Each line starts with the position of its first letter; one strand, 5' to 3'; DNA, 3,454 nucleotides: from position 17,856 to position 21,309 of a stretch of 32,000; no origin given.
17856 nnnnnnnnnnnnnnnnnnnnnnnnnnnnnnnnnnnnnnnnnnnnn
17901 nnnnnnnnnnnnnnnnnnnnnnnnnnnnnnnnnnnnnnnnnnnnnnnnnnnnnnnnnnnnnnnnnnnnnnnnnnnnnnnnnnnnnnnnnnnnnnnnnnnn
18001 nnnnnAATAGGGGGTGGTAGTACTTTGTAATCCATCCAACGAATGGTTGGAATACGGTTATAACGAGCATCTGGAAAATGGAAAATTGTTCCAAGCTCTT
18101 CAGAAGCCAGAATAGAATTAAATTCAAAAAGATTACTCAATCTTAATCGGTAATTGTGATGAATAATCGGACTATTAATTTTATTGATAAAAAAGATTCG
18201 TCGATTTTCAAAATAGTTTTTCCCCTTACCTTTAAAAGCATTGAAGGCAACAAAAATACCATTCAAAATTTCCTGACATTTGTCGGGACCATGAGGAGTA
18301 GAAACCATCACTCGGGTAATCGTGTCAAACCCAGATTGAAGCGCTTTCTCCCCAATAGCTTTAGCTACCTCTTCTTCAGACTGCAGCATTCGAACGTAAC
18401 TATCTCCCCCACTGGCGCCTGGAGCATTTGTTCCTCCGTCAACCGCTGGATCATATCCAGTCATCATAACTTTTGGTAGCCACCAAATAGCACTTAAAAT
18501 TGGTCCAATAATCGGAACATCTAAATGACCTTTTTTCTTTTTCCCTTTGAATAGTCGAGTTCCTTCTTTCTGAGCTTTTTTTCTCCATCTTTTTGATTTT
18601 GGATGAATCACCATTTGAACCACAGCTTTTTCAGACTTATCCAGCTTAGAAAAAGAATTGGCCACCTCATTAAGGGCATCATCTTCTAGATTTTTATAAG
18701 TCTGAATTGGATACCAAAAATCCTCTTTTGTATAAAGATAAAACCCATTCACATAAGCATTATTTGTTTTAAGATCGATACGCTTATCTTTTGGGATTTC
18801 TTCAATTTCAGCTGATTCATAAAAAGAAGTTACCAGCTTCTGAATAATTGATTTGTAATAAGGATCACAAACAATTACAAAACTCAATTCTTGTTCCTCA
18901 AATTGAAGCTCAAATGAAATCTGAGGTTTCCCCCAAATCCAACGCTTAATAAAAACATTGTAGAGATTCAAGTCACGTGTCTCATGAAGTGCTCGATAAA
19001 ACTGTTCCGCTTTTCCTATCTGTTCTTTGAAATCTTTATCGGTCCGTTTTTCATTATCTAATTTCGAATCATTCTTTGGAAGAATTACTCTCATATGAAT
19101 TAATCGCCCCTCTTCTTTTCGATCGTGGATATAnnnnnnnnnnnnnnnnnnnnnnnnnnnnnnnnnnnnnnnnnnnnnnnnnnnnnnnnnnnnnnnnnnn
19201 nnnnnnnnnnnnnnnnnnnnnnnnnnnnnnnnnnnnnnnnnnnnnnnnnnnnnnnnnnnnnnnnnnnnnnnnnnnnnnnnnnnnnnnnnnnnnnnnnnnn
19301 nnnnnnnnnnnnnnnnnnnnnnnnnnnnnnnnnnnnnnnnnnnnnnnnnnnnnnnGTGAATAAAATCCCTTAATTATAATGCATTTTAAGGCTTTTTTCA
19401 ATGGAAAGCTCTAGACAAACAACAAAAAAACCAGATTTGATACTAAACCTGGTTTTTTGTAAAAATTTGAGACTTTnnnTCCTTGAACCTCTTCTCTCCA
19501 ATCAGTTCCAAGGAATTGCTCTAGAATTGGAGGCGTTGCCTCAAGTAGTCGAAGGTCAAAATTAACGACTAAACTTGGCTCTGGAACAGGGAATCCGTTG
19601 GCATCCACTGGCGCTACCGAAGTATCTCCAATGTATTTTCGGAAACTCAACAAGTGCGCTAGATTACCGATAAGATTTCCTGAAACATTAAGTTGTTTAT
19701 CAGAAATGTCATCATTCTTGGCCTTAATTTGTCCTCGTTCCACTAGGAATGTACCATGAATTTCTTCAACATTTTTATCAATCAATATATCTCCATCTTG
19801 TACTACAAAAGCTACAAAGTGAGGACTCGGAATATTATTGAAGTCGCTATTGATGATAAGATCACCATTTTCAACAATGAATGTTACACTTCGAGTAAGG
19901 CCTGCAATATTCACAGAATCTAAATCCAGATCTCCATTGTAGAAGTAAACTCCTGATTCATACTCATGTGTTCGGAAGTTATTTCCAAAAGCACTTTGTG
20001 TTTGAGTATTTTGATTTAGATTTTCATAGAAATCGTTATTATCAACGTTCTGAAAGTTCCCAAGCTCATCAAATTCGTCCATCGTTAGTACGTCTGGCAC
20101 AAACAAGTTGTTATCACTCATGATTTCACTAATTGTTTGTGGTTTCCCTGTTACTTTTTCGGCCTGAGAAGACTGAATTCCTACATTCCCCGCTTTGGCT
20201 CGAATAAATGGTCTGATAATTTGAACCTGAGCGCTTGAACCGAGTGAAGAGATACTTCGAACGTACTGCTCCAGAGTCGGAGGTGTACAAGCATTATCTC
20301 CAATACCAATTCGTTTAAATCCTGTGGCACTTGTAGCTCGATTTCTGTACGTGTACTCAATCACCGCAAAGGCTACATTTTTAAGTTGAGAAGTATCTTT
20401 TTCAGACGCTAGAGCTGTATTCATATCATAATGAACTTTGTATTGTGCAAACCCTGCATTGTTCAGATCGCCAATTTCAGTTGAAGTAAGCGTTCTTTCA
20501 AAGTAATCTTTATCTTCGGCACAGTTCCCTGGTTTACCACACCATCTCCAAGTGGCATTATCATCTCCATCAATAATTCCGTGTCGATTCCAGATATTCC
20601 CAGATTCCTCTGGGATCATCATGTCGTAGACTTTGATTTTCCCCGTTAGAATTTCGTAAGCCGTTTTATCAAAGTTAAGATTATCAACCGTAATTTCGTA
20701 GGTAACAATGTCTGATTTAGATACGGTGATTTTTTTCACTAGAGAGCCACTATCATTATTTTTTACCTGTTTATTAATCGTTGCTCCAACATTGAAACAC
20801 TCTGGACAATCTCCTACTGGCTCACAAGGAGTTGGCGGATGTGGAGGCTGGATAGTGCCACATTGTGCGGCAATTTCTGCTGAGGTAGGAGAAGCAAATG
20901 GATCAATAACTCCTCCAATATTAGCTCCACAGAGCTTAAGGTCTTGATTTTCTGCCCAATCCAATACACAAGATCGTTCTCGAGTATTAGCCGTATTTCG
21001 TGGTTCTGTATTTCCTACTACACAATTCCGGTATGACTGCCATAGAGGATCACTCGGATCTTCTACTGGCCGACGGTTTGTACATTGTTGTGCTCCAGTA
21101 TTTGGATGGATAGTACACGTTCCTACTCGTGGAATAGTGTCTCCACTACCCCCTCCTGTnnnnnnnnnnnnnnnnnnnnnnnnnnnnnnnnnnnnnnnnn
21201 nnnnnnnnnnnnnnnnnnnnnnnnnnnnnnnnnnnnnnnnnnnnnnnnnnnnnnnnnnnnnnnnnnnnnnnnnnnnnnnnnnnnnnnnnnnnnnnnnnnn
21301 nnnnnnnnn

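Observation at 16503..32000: Candidate undescribed export / cell-surface locus: orphan T4CP-like ATPase, giant DUF11 protein and three signal-less giant acidic proteins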

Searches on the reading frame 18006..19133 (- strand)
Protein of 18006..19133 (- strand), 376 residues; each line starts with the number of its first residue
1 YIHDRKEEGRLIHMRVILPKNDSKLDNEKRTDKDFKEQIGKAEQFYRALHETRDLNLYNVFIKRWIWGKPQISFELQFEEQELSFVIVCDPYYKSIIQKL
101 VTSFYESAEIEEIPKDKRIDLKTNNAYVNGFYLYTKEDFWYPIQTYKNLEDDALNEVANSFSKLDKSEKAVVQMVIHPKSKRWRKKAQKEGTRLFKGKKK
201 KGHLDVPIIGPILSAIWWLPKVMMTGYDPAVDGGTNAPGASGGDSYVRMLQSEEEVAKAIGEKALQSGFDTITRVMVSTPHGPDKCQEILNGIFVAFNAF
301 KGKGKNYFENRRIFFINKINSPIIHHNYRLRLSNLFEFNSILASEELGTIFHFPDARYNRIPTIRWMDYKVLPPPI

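Call 70: predict_structure(alignment_id=A4)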
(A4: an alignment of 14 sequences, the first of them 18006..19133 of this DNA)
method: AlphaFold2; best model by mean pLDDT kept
length: 376 residues; sequences in the alignment: 14
mean_pLDDT: 71.4   pTM: 0.71
mean pLDDT of the five models: 71.4, 68.4, 66.9, 61.8, 53.4
residues with pLDDT >= 90: 36; 70-90: 190; 50-70: 94; < 50: 56
segments of 3 or more residues with pLDDT < 50: 20-28, 199-207, 233-247, 356-376
pLDDT, mean of each block of 10 residues (from residue 1): 77 78 45 73 87 71 64 86 85 88 81 89 87 76 60 68 84 87 79 65 39 64 61 41 42 70 80 91 90 77 68 86 89 74 82 53 32 30
secondary structure, 60 per line:
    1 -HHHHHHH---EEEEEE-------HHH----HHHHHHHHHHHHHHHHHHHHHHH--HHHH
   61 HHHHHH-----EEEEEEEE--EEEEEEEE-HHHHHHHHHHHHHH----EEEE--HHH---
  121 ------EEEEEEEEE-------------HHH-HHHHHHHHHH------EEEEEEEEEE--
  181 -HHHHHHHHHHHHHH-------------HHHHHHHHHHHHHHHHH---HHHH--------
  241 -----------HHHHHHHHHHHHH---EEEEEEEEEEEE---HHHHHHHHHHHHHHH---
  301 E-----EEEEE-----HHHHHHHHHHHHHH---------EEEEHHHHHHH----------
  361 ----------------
elements in order: H2-8 E12-17 H32-54 H57-66 E72-79 E82-89 H91-104 E109-112 E127-135 H153-162 E169-178 H182-195 H209-225 H229-232 H252-264 E268-279 H283-297 E307-311 H317-330 E340-343 H344-350

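Call 72: fold_search(model_id=the predicted structure, library=pdb)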
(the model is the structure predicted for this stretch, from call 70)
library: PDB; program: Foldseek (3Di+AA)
matches with E <= 10: 415; with E <= 0.001: 8
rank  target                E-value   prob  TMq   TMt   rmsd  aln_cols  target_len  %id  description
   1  7o43_A                9.7e-05  1.00  0.44  0.23   9.2       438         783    8  TrwK/VirB4unbound dimer complex from R388 type IV secretion system determined by cryo-EM. (released 2022-06-22)
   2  7o41_B                1.9e-04  1.00  0.42  0.25  11.1       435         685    8  Hexameric composite model of the Inner Membrane Complex (IMC) with the Arches from the fully-assembled R388 type IV se (released 2022-06-22)
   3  8rtb_A                4.3e-04  1.00  0.40  0.22   9.0       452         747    8  Extended inner membrane complex (IMC) protomer structure (TrwM/VirB3-TrwK/VirB4-TrwI/VirB6-TrwG/VirB8-TrwE/VirB10) fro (released 2024-06-19)
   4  8rtd_O                4.3e-04  1.00  0.40  0.21   9.0       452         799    8  Stalk-Arches-IMC structure from the fully-assembled R388 type IV secretion system determined by cryo-EM. (released 2024-06-19)
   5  8rtd_T                4.3e-04  1.00  0.40  0.21   9.0       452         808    8  Stalk-Arches-IMC structure from the fully-assembled R388 type IV secretion system determined by cryo-EM. (released 2024-06-19)
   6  7o43_B                4.5e-04  1.00  0.45  0.24   7.5       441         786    6  TrwK/VirB4unbound dimer complex from R388 type IV secretion system determined by cryo-EM. (released 2022-06-22)
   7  8rtd_g                5.9e-04  1.00  0.41  0.23   8.2       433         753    8  Stalk-Arches-IMC structure from the fully-assembled R388 type IV secretion system determined by cryo-EM. (released 2024-06-19)
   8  7o42_A                8.7e-04  1.00  0.47  0.21   7.1       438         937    8  TrwK/VirB4unbound trimer of dimers complex (with Hcp1) from the R388 type IV secretion system determined by cryo-EM. (released 2022-06-22)
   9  8rtb_B                1.3e-03  1.00  0.42  0.26  11.0       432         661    8  Extended inner membrane complex (IMC) protomer structure (TrwM/VirB3-TrwK/VirB4-TrwI/VirB6-TrwG/VirB8-TrwE/VirB10) fro (released 2024-06-19)
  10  8rtd_h                1.5e-03  1.00  0.42  0.36  11.2       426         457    8  Stalk-Arches-IMC structure from the fully-assembled R388 type IV secretion system determined by cryo-EM. (released 2024-06-19)
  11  7o42_E                2.5e-03  1.00  0.43  0.19   8.8       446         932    8  TrwK/VirB4unbound trimer of dimers complex (with Hcp1) from the R388 type IV secretion system determined by cryo-EM. (released 2022-06-22)
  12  8rtd_P                2.6e-03  1.00  0.42  0.23  11.2       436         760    8  Stalk-Arches-IMC structure from the fully-assembled R388 type IV secretion system determined by cryo-EM. (released 2024-06-19)
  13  8rtd_V                2.8e-03  1.00  0.42  0.24  11.0       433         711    8  Stalk-Arches-IMC structure from the fully-assembled R388 type IV secretion system determined by cryo-EM. (released 2024-06-19)
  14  5i1v_C                4.8e-03  0.99  0.30  0.24  12.8       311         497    9  Crystal structure of CrmK, a flavoenzyme involved in the shunt product recycling mechanism in caerulomycin biosynthesi (released 2017-02-15)
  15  2ipi_A                8.3e-03  0.93  0.28  0.23  11.4       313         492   11  Crystal Structure of Aclacinomycin Oxidoreductase (released 2007-01-23)
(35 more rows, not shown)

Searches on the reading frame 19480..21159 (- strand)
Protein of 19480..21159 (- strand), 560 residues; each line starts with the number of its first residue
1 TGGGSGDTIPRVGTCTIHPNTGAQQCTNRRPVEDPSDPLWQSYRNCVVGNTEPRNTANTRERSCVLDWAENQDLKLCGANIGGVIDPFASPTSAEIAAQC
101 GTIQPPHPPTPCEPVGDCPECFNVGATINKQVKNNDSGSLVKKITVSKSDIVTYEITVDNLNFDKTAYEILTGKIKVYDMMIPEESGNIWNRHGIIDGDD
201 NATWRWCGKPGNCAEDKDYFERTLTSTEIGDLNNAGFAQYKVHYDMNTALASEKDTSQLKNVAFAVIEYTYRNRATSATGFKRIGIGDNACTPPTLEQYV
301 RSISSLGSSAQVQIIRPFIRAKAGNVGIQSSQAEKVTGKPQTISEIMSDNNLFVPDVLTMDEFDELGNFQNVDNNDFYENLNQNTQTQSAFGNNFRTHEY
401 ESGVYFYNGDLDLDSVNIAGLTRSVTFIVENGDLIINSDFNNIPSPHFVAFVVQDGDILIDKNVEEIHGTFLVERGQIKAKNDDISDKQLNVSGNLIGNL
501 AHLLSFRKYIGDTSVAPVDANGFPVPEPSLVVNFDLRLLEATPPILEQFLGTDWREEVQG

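Call 78: find_related_loci(query=A5, collection=metagenome_contigs, flank=10000)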
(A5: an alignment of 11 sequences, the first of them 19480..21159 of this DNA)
Query A5 (560 aa) in metagenome_contigs; peptide patterns used: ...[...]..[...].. (x = any residue, [..] = any of these).
73 stretches matched a pattern; 4 encode a relative of the query (tblastn E <= 1e-3); 4 distinct loci.
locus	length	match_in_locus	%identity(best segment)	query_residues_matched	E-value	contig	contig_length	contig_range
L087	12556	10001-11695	46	1-559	9e-146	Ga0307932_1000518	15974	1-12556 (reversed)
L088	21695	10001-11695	43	3-559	5e-131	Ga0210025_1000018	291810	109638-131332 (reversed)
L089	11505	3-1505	44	63-559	1e-123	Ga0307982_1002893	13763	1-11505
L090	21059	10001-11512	32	9-559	1e-67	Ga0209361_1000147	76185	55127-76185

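Call 80: search_protein_families(library=pfam, proteins=[L088:930-2006:-], max_evalue=0.01)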
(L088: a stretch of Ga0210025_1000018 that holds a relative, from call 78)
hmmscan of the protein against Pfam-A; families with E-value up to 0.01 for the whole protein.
L088:930-2006:- (358 aa): 1 family
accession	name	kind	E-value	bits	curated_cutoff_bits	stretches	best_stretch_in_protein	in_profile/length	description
PF03734.19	YkuD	-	0.00063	20.8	23.4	1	165-280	28-134/146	L,D-transpeptidase catalytic domain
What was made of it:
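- A weak (sub-threshold, 20.8 vs 23.4 bits) YkuD-like L,D-transpeptidase match lies inside the island in L088 (call 80).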

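Call 108: search_solved_structures(query=A5, max_evalue=1)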
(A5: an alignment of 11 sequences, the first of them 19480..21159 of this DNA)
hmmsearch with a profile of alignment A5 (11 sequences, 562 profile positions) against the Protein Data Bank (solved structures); distinct sequences matched with E-value up to 1: 0.

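Call 109: search_protein_families(library=pfam, proteins=[window:19480-21159:-], max_evalue=0.1)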
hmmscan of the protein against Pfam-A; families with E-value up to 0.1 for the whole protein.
window:19480-21159:- (560 aa): 0 families
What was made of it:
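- On Fibrillar adhesin with CLIPPER (DUF11) stalk: The C-terminal 560 aa match no Pfam family or PDB sequence (calls 108, 109).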
